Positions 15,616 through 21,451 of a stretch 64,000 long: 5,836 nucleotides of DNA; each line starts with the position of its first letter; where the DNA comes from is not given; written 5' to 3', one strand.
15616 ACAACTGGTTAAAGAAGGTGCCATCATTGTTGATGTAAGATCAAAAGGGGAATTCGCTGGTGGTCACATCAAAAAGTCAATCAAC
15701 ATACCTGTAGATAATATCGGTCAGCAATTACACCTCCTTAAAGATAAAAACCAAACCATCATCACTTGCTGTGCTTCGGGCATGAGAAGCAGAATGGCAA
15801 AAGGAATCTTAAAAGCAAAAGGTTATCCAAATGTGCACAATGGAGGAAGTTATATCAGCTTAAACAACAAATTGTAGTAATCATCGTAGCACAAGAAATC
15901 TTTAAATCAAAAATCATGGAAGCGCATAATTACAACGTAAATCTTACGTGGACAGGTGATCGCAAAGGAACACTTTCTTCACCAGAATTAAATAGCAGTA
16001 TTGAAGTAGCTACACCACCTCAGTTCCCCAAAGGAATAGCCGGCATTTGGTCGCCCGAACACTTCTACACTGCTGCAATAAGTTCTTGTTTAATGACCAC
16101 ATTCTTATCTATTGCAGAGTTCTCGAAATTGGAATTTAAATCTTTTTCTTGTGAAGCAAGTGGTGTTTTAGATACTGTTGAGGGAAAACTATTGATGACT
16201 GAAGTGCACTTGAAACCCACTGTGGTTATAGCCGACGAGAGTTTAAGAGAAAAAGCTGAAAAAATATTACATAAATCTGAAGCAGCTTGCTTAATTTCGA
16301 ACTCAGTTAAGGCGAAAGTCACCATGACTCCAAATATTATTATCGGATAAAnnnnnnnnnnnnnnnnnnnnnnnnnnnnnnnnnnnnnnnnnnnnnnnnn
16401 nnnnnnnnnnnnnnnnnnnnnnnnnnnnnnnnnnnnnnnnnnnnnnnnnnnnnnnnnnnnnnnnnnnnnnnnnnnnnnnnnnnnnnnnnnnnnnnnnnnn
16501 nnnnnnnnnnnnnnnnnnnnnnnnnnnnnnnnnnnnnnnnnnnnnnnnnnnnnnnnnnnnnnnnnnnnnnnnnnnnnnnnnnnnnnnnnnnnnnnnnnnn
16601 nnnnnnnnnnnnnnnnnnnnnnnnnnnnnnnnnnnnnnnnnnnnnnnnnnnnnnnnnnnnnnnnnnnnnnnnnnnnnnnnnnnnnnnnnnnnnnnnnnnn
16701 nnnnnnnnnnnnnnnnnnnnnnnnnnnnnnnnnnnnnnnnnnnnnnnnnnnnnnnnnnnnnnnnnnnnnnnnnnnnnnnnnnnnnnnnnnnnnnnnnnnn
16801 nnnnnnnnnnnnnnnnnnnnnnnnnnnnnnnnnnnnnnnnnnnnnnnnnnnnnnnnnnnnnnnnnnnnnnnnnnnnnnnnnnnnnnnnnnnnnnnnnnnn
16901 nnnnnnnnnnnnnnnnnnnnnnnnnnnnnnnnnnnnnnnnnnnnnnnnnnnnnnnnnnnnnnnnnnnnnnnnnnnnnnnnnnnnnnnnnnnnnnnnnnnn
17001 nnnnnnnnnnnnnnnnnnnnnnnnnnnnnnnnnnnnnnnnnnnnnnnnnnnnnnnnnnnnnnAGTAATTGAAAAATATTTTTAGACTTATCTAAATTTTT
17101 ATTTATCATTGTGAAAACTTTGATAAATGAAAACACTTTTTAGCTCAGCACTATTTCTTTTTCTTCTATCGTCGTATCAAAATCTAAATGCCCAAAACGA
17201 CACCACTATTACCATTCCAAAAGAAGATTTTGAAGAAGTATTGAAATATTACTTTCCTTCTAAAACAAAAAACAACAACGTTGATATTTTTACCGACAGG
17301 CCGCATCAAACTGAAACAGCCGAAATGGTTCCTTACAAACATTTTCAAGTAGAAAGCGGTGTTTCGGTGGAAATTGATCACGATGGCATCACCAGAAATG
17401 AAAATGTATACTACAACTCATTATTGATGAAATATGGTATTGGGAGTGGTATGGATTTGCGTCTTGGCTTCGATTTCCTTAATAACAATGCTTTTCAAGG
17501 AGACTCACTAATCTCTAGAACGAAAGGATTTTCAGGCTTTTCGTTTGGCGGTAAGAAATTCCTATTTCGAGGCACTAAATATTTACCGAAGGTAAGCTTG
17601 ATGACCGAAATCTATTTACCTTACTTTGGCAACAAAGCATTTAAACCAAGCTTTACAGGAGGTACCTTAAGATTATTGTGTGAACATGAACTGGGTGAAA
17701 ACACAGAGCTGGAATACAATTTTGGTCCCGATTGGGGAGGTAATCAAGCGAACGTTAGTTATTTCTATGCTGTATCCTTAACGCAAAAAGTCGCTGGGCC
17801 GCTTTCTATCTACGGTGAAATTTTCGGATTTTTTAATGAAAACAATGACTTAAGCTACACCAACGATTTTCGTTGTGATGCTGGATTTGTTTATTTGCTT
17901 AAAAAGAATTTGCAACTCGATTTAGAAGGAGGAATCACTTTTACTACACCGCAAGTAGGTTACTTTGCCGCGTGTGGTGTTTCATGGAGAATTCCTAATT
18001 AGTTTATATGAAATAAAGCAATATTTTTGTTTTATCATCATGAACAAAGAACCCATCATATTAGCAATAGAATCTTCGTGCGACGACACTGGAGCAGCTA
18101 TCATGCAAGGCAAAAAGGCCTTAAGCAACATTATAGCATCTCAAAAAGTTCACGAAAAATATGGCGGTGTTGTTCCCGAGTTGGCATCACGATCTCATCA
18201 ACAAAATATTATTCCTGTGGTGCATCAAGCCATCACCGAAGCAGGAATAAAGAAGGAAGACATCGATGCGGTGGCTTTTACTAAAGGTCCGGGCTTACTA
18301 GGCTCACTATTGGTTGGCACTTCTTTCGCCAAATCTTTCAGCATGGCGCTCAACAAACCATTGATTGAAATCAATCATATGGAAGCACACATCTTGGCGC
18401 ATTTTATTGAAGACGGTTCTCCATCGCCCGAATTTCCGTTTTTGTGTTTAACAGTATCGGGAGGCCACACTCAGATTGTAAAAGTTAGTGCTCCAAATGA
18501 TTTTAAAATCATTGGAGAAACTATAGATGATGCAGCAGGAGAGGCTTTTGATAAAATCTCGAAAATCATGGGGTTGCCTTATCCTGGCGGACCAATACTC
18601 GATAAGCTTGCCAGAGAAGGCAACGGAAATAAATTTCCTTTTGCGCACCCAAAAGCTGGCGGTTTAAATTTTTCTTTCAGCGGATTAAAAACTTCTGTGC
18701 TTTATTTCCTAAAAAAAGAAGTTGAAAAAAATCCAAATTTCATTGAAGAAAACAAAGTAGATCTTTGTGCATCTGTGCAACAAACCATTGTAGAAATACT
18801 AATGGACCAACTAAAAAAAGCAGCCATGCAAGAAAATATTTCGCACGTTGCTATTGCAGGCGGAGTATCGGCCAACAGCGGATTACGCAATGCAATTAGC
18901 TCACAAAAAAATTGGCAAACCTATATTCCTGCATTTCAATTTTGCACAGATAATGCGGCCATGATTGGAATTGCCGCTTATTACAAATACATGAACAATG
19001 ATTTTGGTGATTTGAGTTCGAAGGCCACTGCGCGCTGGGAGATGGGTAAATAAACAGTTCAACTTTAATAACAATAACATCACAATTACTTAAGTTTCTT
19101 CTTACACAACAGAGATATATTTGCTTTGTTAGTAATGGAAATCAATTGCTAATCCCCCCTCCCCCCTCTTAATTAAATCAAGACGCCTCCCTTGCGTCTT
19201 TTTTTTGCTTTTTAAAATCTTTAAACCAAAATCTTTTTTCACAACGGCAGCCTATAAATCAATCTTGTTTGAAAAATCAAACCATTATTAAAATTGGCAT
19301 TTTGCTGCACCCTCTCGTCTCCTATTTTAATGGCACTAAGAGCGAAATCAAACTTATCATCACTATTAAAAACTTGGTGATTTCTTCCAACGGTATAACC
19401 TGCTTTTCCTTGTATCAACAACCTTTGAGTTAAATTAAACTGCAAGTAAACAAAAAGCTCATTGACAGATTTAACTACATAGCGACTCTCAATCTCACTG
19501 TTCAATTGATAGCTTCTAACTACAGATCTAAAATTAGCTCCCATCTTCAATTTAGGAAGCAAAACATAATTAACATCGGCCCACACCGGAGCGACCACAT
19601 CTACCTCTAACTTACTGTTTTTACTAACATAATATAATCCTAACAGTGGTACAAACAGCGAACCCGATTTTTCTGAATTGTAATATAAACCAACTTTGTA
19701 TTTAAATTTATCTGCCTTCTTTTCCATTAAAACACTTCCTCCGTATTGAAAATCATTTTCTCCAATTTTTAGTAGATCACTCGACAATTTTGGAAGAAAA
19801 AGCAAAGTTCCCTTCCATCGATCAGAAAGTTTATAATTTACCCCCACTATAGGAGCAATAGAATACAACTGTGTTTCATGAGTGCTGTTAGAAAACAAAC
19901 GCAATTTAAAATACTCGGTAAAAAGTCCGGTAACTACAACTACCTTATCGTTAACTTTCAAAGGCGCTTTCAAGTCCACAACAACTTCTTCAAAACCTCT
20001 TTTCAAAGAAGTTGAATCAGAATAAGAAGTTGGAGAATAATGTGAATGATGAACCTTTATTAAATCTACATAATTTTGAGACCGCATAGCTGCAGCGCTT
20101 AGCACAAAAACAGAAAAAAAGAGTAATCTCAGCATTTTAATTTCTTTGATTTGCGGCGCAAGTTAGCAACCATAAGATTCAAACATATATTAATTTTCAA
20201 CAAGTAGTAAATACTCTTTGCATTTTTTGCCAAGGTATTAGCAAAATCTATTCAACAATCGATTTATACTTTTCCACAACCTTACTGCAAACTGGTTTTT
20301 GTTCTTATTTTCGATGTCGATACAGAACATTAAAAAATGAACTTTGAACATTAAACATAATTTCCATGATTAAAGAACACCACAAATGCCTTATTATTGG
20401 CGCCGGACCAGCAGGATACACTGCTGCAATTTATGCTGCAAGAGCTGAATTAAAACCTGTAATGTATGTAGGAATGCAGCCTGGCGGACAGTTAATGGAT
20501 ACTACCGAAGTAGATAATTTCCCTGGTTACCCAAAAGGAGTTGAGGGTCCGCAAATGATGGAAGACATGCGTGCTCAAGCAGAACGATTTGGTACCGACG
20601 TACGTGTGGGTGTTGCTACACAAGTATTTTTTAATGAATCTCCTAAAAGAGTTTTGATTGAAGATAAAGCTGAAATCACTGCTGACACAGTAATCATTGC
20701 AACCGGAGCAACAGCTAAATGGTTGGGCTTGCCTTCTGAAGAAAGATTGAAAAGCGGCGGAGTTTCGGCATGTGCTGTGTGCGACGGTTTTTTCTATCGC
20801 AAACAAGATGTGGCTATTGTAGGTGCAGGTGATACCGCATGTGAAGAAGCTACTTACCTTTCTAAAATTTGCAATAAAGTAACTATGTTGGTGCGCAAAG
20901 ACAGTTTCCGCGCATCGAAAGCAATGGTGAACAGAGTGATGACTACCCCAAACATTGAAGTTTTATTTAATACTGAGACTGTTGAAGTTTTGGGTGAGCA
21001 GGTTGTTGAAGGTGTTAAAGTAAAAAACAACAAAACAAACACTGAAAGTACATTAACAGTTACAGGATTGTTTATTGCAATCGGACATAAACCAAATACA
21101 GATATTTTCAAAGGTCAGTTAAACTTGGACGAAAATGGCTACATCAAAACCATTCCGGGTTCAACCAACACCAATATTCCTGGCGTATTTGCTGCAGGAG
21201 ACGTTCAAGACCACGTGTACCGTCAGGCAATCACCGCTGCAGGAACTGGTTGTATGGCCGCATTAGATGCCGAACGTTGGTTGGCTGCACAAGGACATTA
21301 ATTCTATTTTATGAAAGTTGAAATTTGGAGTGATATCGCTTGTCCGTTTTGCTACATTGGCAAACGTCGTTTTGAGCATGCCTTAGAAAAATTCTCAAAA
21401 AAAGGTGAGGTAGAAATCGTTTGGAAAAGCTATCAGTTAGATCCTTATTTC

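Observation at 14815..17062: Split YgaP-like sulfur-trafficking cluster: DUF2892, a CESGTC mini-membrane protein, two rhodaneses, OsmC and a rhodanese-thioredoxin lipoprotein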

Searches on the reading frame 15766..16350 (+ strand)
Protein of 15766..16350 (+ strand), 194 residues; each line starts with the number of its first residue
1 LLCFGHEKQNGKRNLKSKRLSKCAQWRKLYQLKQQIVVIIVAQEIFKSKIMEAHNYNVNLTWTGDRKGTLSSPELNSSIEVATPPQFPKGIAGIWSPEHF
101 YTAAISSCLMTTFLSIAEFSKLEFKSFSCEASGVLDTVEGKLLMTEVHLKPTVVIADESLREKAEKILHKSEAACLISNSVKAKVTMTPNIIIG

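Call 3: search_protein_families(library=pfam, proteins=[window:15766-16350:+], max_evalue=0.01)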
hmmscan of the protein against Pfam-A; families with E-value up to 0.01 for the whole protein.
window:15766-16350:+ (194 aa): 1 family
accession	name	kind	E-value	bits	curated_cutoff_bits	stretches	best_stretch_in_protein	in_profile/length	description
PF02566.24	OsmC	-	2e-17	63.9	27.5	1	95-188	6-98/100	OsmC-like protein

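Call 4: search_protein_families(library=ncbifam, proteins=[window:15766-16350:+], max_evalue=0.01)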
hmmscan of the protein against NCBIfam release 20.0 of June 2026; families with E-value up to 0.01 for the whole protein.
window:15766-16350:+ (194 aa): 5 families
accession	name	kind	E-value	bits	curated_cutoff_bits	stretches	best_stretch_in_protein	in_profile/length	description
TIGR03563.1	perox_SACOL1771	subfamily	5.5e-16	58.7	166.15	1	54-187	1-136/138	SACOL1771 family peroxiredoxin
TIGR03561.1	organ_hyd_perox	subfamily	3.3e-07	30.7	88.85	1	56-188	2-131/134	Ohr family peroxiredoxin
NF041052.1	OsmC_like_Se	domain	7.4e-07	29.2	95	1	96-192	41-141/144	OsmC-related (seleno)protein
TIGR03562.1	osmo_induc_OsmC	subfamily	1.8e-06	28.1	85.8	1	93-187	42-135/137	OsmC family peroxiredoxin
NF052637.1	HydprxOhrVib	equivalog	0.00012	22.3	240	1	56-186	5-130/140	organic hydroperoxide reductase Ohr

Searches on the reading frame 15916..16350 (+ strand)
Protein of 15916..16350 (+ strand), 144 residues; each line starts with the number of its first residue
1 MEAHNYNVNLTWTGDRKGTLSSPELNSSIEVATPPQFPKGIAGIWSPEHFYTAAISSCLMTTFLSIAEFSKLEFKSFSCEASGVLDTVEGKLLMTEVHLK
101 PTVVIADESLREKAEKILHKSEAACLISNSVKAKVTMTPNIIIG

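Call 76: search_solved_structures(query=window:15916-16350:+, max_evalue=0.001, show_alignments=1)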
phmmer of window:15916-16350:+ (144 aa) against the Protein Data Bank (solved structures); distinct sequences matched with E-value up to 0.001: 3.
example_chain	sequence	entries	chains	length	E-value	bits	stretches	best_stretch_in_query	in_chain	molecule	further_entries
2d7v_A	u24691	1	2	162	4.8e-11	46.2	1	37-136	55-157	Hypothetical protein VCA0330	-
2onf_A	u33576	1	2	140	7.1e-10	42.4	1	4-135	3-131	Hypothetical protein Ta0195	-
4noz_A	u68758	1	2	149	0.00062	23.2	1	6-140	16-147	Organic hydroperoxide resistance protein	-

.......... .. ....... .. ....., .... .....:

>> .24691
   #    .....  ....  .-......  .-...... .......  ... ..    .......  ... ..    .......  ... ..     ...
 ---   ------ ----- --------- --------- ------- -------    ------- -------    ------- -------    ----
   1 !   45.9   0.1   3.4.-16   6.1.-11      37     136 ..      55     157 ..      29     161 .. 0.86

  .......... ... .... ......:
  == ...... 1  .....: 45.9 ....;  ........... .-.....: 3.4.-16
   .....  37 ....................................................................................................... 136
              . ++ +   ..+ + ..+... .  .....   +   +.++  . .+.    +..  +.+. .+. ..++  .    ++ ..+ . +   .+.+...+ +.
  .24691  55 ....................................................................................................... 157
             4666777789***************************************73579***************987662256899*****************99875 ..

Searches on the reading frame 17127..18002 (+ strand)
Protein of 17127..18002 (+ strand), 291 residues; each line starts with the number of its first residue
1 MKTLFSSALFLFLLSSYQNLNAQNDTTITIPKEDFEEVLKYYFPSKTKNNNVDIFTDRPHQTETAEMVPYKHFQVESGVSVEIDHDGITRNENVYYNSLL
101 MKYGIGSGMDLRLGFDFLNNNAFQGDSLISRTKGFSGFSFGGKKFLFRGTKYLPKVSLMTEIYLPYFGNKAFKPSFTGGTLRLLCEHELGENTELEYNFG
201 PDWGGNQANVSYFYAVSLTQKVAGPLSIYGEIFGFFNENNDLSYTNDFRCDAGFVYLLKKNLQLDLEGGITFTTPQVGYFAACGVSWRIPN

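Call 3: search_protein_families(library=pfam, proteins=[window:17127-18002:+], max_evalue=0.01)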
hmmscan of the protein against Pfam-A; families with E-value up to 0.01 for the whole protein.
window:17127-18002:+ (291 aa): 1 family
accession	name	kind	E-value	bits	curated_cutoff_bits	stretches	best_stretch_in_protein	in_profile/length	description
PF13557.12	Phenol_MetA_deg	-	1.4e-16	61.7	22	1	56-289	1-242/242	Putative MetA-pathway of phenol degradation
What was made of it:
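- Checked: The downstream gene 17127-18002 is a PF13557 outer-membrane barrel (call 3).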

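Call 4: search_protein_families(library=ncbifam, proteins=[window:17127-18002:+], max_evalue=0.01)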
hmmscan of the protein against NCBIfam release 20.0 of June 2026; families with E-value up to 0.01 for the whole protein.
window:17127-18002:+ (291 aa): 0 families

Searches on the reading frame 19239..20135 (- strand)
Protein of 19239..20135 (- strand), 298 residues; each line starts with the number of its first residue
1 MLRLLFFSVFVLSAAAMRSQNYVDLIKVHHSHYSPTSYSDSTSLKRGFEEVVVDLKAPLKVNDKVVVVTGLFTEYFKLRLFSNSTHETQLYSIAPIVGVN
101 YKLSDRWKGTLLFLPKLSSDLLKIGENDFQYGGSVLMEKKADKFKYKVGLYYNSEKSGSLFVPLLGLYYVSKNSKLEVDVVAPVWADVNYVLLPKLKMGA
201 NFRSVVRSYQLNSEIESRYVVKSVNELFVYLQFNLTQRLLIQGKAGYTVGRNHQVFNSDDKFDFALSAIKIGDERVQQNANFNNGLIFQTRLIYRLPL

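Call 3: search_protein_families(library=pfam, proteins=[window:19239-20135:-], max_evalue=0.01)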
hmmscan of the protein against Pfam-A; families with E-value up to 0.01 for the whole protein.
window:19239-20135:- (298 aa): 2 families
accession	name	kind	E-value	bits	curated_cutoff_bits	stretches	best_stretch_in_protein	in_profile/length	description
PF19783.5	DUF6268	-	4.9e-09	36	22.8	1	48-257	33-251/279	Domain of unknown function (DUF6268)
PF13505.12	OMP_b-brl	-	0.00073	20.2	28.7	0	5-153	4-139/175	Outer membrane protein beta-barrel domain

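Call 4: search_protein_families(library=ncbifam, proteins=[window:19239-20135:-], max_evalue=0.01)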
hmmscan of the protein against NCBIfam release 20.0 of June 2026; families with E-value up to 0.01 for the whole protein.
window:19239-20135:- (298 aa): 0 families

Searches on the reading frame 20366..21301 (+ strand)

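Call 36: search_protein_families(library=pfam, proteins=[window:20366-21301:+], max_evalue=0.0001)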
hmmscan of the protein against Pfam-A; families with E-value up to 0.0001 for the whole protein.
window:20366-21301:+ (311 aa): 6 families
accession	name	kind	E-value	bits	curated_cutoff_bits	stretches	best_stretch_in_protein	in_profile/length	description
PF07992.20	Pyr_redox_2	-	2.2e-48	165.6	26.1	1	7-295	2-291/291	Pyridine nucleotide-disulphide oxidoreductase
PF13738.12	Pyr_redox_3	-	3e-23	83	30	1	61-278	80-305/305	Pyridine nucleotide-disulphide oxidoreductase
PF00070.33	Pyr_redox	-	2.6e-14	53.9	22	1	149-220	2-80/82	Pyridine nucleotide-disulphide oxidoreductase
PF01134.28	GIDA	-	3.6e-06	26.7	22.1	0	8-41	2-29/391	Glucose inhibited division protein A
PF12831.13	FAD_oxidored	-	1.8e-05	24.7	27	0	9-30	3-24/416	FAD dependent oxidoreductase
PF01946.23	Thi4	-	5.4e-05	23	26.2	0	8-33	20-46/235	Thi4 family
